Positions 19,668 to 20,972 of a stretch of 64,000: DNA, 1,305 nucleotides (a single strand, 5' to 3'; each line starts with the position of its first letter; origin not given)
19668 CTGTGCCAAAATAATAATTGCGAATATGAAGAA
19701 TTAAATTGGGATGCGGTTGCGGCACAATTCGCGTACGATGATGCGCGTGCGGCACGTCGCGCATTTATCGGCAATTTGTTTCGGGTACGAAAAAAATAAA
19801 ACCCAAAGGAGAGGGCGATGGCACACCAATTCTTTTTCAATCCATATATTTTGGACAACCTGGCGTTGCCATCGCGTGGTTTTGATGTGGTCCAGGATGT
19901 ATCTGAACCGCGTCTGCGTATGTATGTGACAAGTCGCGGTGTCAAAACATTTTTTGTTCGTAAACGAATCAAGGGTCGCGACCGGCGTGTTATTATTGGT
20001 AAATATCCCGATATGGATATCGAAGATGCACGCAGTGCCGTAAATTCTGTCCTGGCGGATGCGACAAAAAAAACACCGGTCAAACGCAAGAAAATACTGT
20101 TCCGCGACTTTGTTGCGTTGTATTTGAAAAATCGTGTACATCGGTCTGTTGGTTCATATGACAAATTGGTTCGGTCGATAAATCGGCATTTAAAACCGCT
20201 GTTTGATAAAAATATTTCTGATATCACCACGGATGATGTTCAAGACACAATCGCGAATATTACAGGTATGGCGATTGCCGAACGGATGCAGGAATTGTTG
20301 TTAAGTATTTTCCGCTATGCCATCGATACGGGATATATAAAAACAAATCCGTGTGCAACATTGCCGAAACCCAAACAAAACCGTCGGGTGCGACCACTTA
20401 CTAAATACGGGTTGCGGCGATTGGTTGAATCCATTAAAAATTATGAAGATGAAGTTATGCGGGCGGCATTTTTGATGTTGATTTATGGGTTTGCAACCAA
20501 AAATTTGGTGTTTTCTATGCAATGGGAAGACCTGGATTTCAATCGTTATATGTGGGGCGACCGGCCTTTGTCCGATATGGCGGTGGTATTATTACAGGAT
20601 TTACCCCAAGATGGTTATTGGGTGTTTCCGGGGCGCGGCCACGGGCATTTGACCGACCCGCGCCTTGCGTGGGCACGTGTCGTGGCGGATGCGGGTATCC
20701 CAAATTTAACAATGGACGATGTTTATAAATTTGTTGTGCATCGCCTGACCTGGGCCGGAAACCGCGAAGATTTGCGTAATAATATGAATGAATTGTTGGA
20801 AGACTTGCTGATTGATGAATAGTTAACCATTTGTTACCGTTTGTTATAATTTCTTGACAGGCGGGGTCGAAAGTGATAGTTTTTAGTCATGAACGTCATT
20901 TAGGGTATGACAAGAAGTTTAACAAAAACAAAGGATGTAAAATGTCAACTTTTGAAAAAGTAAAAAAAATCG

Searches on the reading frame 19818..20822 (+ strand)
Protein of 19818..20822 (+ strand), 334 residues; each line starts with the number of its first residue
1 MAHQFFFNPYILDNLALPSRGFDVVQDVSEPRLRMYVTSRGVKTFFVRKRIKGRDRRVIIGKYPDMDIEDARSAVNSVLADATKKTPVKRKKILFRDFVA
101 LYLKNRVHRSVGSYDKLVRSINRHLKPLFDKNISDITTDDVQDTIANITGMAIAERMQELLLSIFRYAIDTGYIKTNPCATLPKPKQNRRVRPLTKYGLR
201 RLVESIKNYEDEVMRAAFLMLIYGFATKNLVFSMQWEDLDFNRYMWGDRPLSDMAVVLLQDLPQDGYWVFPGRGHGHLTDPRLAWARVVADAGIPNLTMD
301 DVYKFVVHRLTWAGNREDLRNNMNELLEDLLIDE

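Call 48: search_protein_families(library=pfam, proteins=[window:19818-20822:+], max_evalue=0.01)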
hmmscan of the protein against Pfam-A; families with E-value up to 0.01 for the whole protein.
window:19818-20822:+ (334 aa): 3 families
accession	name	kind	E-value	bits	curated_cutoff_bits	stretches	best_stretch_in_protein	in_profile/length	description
PF22022.2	Phage_int_M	-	6.1e-09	36.4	27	1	107-182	14-93/96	Phage integrase central domain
PF13356.12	Arm-DNA-bind_3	-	1.3e-07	32.1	27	1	32-85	22-73/83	Arm DNA-binding domain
PF14659.12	Phage_int_SAM_3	-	8.4e-06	26.4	22.6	1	95-145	2-54/58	Phage integrase, N-terminal SAM-like domain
